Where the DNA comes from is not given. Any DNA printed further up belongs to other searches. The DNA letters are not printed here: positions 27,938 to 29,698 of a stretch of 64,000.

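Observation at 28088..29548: Cobalamin-dependent (class B) radical SAM enzyme between the ACP and KS genes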

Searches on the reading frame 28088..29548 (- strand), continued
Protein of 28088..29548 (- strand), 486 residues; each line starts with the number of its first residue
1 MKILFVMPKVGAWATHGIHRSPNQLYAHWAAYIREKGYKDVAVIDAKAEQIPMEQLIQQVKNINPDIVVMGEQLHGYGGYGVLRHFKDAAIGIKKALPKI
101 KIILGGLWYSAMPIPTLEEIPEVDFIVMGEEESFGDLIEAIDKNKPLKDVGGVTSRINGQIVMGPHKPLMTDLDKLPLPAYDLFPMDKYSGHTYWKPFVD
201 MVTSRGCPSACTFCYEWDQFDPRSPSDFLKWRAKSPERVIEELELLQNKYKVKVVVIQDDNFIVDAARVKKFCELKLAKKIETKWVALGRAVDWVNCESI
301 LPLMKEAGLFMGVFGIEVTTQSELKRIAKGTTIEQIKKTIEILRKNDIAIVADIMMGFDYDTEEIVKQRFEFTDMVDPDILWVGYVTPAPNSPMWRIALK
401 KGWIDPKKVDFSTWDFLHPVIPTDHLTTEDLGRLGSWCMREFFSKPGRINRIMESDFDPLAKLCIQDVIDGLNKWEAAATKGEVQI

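Call 19: find_encoding_contigs(protein=P0121, flank=10000, max_places=3)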
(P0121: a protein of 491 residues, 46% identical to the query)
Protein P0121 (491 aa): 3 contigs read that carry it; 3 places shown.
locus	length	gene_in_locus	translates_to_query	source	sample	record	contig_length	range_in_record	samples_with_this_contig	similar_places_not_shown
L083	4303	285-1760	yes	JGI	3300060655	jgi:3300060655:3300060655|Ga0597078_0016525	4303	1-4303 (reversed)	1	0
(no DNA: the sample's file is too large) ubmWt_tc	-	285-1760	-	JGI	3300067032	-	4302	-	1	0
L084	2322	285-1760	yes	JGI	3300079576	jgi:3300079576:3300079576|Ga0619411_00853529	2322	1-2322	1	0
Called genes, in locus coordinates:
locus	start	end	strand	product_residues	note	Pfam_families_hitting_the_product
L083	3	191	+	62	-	?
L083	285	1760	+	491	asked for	PF02310:B12-binding, PF04055:Radical_SAM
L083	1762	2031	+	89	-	-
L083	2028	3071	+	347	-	PF01210:NAD_Gly3P_dh_N (weak), PF02558:ApbA, PF08546:ApbA_C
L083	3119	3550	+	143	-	PF08332:CaMKII_AD, PF14534:DUF4440 (weak)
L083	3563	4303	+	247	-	?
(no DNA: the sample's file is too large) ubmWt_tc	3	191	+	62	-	?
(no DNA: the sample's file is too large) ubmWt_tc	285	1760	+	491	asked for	PF02310:B12-binding, PF04055:Radical_SAM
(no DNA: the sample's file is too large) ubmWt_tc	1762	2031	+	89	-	-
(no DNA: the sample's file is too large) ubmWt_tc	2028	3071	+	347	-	PF01210:NAD_Gly3P_dh_N (weak), PF02558:ApbA, PF08546:ApbA_C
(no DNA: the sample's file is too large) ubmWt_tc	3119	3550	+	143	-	PF08332:CaMKII_AD, PF14534:DUF4440 (weak)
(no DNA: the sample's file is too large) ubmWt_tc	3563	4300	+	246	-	?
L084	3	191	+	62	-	?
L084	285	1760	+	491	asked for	PF02310:B12-binding, PF04055:Radical_SAM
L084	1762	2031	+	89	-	-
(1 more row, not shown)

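Call 20: find_encoding_contigs(protein=P0122, flank=10000, max_places=3)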
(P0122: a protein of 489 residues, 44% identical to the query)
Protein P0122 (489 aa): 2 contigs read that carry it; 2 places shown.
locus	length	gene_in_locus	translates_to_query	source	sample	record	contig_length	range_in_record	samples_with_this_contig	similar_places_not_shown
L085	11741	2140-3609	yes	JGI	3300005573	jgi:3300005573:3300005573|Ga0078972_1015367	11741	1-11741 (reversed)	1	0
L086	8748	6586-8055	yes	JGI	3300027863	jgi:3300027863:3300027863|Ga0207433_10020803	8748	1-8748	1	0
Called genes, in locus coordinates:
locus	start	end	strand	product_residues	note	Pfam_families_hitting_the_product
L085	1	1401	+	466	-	?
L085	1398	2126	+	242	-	PF00398:RrnaAD (weak), PF01209:Ubie_methyltran, PF02353:CMAS, PF13489:Methyltransf_23, PF08241:Methyltransf_11, PF08242:Methyltransf_12, PF13649:Methyltransf_25, PF13847:Methyltransf_31, +2 more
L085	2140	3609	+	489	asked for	PF02310:B12-binding, PF04055:Radical_SAM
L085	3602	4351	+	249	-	PF01048:PNP_UDP_1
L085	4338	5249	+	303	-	PF01008:IF-2B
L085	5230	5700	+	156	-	PF01008:IF-2B (weak)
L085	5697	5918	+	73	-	-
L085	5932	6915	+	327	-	PF00596:Aldolase_II, PF02036:SCP2 (weak)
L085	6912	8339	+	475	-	PF00171:Aldedh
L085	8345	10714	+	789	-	PF03176:MMPL, PF02460:Patched (faint), PF03176:MMPL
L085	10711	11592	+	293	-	PF07044:DUF1329 (weak), PF17131:TP_0789-like, PF07044:DUF1329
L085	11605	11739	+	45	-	?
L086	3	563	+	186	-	?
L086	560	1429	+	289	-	PF02219:MTHFR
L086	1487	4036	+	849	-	PF18537:CODH_A_N, PF03598:CdhC, PF19436:ACS_CODH_B_C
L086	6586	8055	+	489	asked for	PF02310:B12-binding, PF04055:Radical_SAM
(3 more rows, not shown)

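Call 22: find_encoding_contigs(protein=P0123, flank=10000, max_places=2)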
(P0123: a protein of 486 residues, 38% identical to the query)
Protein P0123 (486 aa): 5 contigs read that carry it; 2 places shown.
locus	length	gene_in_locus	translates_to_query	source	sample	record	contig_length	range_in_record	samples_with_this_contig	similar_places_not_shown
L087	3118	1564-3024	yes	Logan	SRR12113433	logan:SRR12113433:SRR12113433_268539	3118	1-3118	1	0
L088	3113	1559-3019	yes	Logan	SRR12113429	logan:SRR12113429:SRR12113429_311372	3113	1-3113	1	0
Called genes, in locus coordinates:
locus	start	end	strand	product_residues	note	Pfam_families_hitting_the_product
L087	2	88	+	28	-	?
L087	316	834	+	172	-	PF00694:Aconitase_C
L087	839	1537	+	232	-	PF05685:Uma2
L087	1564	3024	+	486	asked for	PF02310:B12-binding, PF04055:Radical_SAM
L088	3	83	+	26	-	?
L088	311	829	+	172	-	PF00694:Aconitase_C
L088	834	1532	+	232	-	PF05685:Uma2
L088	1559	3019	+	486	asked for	PF02310:B12-binding, PF04055:Radical_SAM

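Call 23: find_encoding_contigs(protein=P0124, flank=10000, max_places=2)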
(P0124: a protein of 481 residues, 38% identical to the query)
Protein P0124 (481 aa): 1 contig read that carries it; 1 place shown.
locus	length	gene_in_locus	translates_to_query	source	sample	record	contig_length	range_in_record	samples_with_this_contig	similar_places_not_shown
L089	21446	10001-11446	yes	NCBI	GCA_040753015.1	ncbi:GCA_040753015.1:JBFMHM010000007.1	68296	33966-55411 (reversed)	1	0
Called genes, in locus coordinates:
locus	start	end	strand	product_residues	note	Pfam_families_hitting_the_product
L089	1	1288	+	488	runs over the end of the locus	PF02310:B12-binding, PF04055:Radical_SAM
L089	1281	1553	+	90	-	PF11084:DUF2621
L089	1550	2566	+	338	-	PF01210:NAD_Gly3P_dh_N (faint), PF02558:ApbA, PF08546:ApbA_C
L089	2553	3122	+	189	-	-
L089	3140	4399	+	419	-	PF00109:ketoacyl-synt, PF02801:Ketoacyl-synt_C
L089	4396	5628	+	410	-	PF00109:ketoacyl-synt, PF02801:Ketoacyl-synt_C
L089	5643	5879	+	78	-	PF00550:PP-binding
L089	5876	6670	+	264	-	PF04199:Cyclase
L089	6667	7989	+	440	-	-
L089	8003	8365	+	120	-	-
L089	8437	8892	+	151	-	PF03364:Polyketide_cyc (weak)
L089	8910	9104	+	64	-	-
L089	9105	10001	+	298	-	PF04909:Amidohydro_2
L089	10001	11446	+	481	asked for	PF02310:B12-binding, PF04055:Radical_SAM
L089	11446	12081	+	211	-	PF12686:DUF3800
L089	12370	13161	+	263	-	PF00941:FAD_binding_5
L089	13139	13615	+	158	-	PF00111:Fer2 (weak), PF13085:Fer2_3 (weak), PF01799:Fer2_2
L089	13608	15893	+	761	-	PF01315:Ald_Xan_dh_C, PF02738:MoCoBD_1, PF20256:MoCoBD_2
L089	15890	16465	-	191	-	PF01128:IspD (weak), PF12804:NTP_transf_3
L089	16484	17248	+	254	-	PF02625:XdhC_CoxI, PF13478:XdhC_C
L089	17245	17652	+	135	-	PF01243:PNPOx_N, PF16242:Pyrid_ox_like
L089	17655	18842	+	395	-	PF03453:MoeA_N, PF00994:MoCF_biosynth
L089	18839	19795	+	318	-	PF04055:Radical_SAM, PF13353:Fer4_12 (weak), PF06463:Mob_synth_C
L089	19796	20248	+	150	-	PF01967:MoaC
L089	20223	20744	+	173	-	PF02417:Chromate_transp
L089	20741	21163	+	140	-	PF03473:MOSC (weak)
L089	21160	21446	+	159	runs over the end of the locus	PF00994:MoCF_biosynth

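Call 24: find_encoding_contigs(protein=P0127, flank=10000, max_places=2)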
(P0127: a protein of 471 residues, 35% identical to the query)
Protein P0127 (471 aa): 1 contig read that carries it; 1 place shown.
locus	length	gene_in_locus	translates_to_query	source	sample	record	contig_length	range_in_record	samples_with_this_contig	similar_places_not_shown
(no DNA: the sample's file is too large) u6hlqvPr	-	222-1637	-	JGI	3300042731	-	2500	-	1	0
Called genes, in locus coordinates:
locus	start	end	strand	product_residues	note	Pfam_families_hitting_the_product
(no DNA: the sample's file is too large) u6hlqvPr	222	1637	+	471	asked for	PF02310:B12-binding, PF04055:Radical_SAM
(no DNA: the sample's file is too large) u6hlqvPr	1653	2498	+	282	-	?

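Call 47: find_related_loci(query=A2, collection=metagenome_contigs, flank=10000)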
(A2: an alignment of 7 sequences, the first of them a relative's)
Query A2 (489 aa) in metagenome_contigs; peptide patterns used: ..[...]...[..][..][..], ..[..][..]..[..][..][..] (x = any residue, [..] = any of these).
600 stretches matched a pattern (row limit reached: there are more); 504 encode a relative of the query (tblastn E <= 1e-3); the best 80 are kept; 80 distinct loci.
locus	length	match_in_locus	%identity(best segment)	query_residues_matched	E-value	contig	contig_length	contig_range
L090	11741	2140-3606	100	1-489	0e+0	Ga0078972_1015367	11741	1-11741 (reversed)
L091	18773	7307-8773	75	1-489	0e+0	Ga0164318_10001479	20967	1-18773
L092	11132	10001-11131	98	1-377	0e+0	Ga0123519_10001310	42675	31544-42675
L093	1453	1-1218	73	84-489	0e+0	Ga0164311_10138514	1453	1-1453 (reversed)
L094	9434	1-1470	59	3-489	0e+0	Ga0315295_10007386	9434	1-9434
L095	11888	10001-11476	58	1-489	0e+0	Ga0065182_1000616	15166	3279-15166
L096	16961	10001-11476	58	1-489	0e+0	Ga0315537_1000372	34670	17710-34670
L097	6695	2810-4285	57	1-489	0e+0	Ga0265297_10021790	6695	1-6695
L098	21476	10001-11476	57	1-489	0e+0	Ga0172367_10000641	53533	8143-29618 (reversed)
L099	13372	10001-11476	57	1-489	0e+0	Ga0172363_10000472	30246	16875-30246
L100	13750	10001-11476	57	1-489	0e+0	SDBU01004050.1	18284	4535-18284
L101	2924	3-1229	58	84-489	2e-176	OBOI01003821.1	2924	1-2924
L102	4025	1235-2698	52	1-489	6e-173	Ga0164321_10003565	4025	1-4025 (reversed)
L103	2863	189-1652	50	1-489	1e-174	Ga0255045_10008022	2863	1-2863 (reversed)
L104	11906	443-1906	52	1-489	6e-163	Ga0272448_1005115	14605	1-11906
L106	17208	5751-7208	49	1-489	2e-162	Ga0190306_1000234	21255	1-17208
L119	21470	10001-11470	48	1-489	5e-154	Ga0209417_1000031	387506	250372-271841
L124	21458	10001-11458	46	1-489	8e-152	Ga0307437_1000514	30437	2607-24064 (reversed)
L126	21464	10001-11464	49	1-489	1e-151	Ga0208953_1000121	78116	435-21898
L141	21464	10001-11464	48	1-489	1e-147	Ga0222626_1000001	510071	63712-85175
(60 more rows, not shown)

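Call 48: predict_structure(alignment_id=A1)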
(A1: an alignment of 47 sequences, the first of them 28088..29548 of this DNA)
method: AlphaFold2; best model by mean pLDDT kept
length: 486 residues; sequences in the alignment: 47
mean_pLDDT: 92.5   pTM: 0.92
mean pLDDT of the five models: 92.5, 92.3, 92.2, 91.4, 91.2
residues with pLDDT >= 90: 369; 70-90: 106; 50-70: 11; < 50: 0
segments of 3 or more residues with pLDDT < 50: none
pLDDT, mean of each block of 10 residues (from residue 1): 95 76 95 98 96 98 98 71 92 98 93 93 96 97 97 96 94 96 97 93 87 77 81 96 98 94 95 98 96 96 98 89 86 94 96 93 94 92 90 90 90 89 97 96 89 91 91 92 83
secondary structure, 60 per line:
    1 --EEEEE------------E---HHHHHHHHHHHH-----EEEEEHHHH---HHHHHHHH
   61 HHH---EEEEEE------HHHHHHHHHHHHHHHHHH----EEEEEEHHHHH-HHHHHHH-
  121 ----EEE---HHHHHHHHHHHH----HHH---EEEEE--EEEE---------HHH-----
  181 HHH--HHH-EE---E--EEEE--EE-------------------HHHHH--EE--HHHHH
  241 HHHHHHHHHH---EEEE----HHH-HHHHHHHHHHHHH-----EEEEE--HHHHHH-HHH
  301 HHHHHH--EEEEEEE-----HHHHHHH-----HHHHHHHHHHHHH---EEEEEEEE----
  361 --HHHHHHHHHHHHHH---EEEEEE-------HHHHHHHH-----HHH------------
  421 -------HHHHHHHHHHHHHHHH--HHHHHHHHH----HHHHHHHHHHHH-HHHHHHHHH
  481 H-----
elements in order: E3-7 H24-35 E41-45 H46-49 H53-63 E67-72 H79-96 E101-106 H107-111 H113-119 E125-127 H131-142 E153-157 E160-163 E198-201 H225-229 H236-250 E254-257 H266-278 E284-288 H291-296 H298-306 E309-315 H321-327 H333-345 E349-356 H363-376 E380-385 H393-400 H428-443 H446-454 H459-470 H472-481

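Call 52: fold_search(model_id=the predicted structure, library=pdb)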
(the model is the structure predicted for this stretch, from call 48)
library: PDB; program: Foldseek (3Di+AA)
matches with E <= 10: 1810; with E <= 0.001: 107
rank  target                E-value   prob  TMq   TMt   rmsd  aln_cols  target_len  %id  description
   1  6fd2_A                1.2e-22  1.00  0.71  0.75   6.2       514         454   19  Radical SAM 1,2-diol dehydratase AprD4 in complex with its substrate paromamine (released 2018-01-17)
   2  6fd2_B                5.5e-22  1.00  0.69  0.74   6.3       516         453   18  Radical SAM 1,2-diol dehydratase AprD4 in complex with its substrate paromamine (released 2018-01-17)
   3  6wte_A                4.9e-21  1.00  0.66  0.57   6.4       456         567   15  Structure of radical S-adenosylmethionine methyltransferase, TsrM, from Kitasatospora setae with cobalamin and [4Fe-4S (released 2020-12-23)
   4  6wte_B                8.6e-21  1.00  0.67  0.61  10.6       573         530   14  Structure of radical S-adenosylmethionine methyltransferase, TsrM, from Kitasatospora setae with cobalamin and [4Fe-4S (released 2020-12-23)
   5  9ccb                  3.7e-20  1.00  0.64  0.73   6.3       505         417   17  X-ray crystal structure of methyl-coenzyme M reductase glutamine methylase (MgmA) from Methanothermobacter marburgensis  (released 2025-01-01)
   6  6wtf_A                7.2e-20  1.00  0.64  0.57   6.0       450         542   14  Structure of radical S-adenosylmethionine methyltransferase, TsrM, from Kitasatospora setae with tryptophan substrate  (released 2020-12-23)
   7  6wtf_B                1.1e-19  1.00  0.68  0.62   7.6       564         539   13  Structure of radical S-adenosylmethionine methyltransferase, TsrM, from Kitasatospora setae with tryptophan substrate  (released 2020-12-23)
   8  7kdy_A                3.9e-19  1.00  0.66  0.50   5.9       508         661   16  Crystal structure of Streptomyces tokunonesis TokK with hydroxycobalamin, 5'-deoxyadenosine, methionine, and (2R)-pant (released 2022-01-12)
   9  5ul4                  4.6e-19  1.00  0.70  0.49   6.8       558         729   17  Structure of Cobalamin-dependent S-adenosylmethionine radical enzyme OxsB with aqua-cobalamin and S-adenosylmethionine b (released 2017-04-19)
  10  9n1d                  6.8e-19  1.00  0.69  0.55   6.8       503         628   15  Crystal structure of CysS from Corallococcus sp. CA054B with 5'-deoxyadenosine and methionine bound (released 2026-01-28)
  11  9n1c                  2.3e-18  1.00  0.69  0.55   7.4       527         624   16  Crystal structure of CysS from Corallococcus sp. CA054B with 5'-deoxyadenosine, methionine, and pantetheinylated 3-ethox (released 2026-01-28)
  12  7kdy_B                2.8e-18  1.00  0.66  0.50   5.9       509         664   16  Crystal structure of Streptomyces tokunonesis TokK with hydroxycobalamin, 5'-deoxyadenosine, methionine, and (2R)-pant (released 2022-01-12)
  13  9n1b                  3.3e-18  1.00  0.63  0.50   3.9       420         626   16  Crystal structure of CysS from Corallococcus sp. CA054B with 5'-deoxyadenosine, methionine, and pantetheinylated 3-metho (released 2026-01-28)
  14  5ul3                  5.1e-18  1.00  0.69  0.48   7.0       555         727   17  Structure of Cobalamin-dependent S-adenosylmethionine radical enzyme OxsB with aqua-cobalamin bound (released 2017-04-19)
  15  5ul2                  6.8e-18  1.00  0.71  0.49   6.5       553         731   18  Structure of Apo, SeMet-labeled Cobalamin-dependent S-adenosylmethionine radical enzyme OxsB (released 2017-04-19)
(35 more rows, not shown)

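Call 55: search_protein_families(library=pfam, proteins=[L141:5417-6154:+, L141:6138-6941:+, L141:6951-7826:+, L141:7835-8398:+, L141:8573-9286:+, L141:9396-9965:+, L141:11474-12448:-, L141:12453-14138:-, L126:8551-9261:+, L126:9421-9990:+], max_evalue=0.001)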
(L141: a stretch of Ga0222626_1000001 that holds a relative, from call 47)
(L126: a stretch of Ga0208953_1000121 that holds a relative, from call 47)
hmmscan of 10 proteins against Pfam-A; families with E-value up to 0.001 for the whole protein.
L141:5417-6154:+ (245 aa): 1 family
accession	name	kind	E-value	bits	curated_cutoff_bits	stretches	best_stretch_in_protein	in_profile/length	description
PF04016.18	DUF364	-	1.6e-12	47.7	23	1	136-227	9-98/147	Putative heavy-metal chelation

L141:6138-6941:+ (267 aa): 1 family
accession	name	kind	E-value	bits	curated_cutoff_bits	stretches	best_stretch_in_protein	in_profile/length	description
PF01925.25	TauE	-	2.7e-39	135.7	32.6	1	9-260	1-236/237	Sulfite exporter TauE/SafE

L141:6951-7826:+ (291 aa): 1 family
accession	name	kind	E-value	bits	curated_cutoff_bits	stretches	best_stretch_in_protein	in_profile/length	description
PF01937.24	ARMT1-like_dom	-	7.6e-74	249.1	25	1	3-281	1-309/311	Damage-control phosphatase ARMT1-like domain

L141:7835-8398:+ (187 aa): 6 families
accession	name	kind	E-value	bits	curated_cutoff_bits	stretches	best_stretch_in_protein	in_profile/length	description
PF13304.12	AAA_21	-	2.5e-14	54.5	27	1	27-65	1-36/304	AAA domain, putative AbiEii toxin, Type IV TA system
PF02463.25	SMC_N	-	1.2e-10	41.6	40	1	17-46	16-46/220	RecF/RecN/SMC N terminal domain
PF13476.12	AAA_23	-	3.7e-10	41.2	27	1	18-69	12-64/201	AAA domain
PF13175.12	AAA_15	-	5.3e-08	33.3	32.1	1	20-74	18-55/374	AAA ATPase domain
PF13555.12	AAA_29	-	1.8e-05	24.9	27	1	16-46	13-43/61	P-loop containing region of AAA domain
PF00005.33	ABC_tran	-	4.2e-05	24.6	25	1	28-49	14-35/137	ABC transporter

L141:8573-9286:+ (237 aa): 3 families
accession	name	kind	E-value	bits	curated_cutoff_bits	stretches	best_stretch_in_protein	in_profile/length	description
PF00753.33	Lactamase_B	-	2.3e-07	31.4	22.7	1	48-84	37-73/196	Metallo-beta-lactamase superfamily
PF12706.13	Lactamase_B_2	-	2.1e-05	24.7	27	1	51-87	27-63/200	Beta-lactamase superfamily domain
PF16661.11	Lactamase_B_6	-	0.00042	20.2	27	0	29-147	8-124/193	Metallo-beta-lactamase superfamily domain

L141:9396-9965:+ (189 aa): 1 family
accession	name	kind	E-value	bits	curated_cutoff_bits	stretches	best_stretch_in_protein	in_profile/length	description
PF00440.29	TetR_N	-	3.5e-10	39.9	24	1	11-55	2-46/47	Bacterial regulatory proteins, tetR family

L141:11474-12448:- (324 aa): 0 families

L141:12453-14138:- (561 aa): 5 families
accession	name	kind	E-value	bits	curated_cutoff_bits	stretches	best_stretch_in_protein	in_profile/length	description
PF01434.24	Peptidase_M41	-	5.1e-37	128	29.9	1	361-545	3-191/191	Peptidase family M41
PF00004.35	AAA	-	5.8e-34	117.8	21.2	1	141-279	2-130/131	ATPase family associated with various cellular activities (AAA)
PF17862.7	AAA_lid_3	-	2e-07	30.9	27.2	1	308-346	7-45/45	AAA+ lid domain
PF07728.20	AAA_5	-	9.5e-05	22.9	22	0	140-266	2-135/139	AAA domain (dynein-related subfamily)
PF06068.19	TIP49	-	0.00018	21.3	23.8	1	100-174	20-89/347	TIP49 P-loop domain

L126:8551-9261:+ (236 aa): 2 families
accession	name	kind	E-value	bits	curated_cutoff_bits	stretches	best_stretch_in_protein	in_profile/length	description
PF00753.33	Lactamase_B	-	2.8e-08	34.4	22.7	1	23-168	8-162/196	Metallo-beta-lactamase superfamily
PF12706.13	Lactamase_B_2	-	1.3e-07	31.8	27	1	30-104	3-81/200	Beta-lactamase superfamily domain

L126:9421-9990:+ (189 aa): 3 families
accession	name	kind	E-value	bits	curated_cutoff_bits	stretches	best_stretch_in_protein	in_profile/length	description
PF00440.29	TetR_N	-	4.1e-10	39.7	24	1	11-53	1-43/47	Bacterial regulatory proteins, tetR family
PF17932.6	TetR_C_24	-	5.3e-05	23.9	26.4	1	110-159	38-87/114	Tetracyclin repressor-like, C-terminal domain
PF17935.6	TetR_C_27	-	0.00033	21.2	26.1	1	118-167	43-92/106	Tetracyclin repressor-like, C-terminal domain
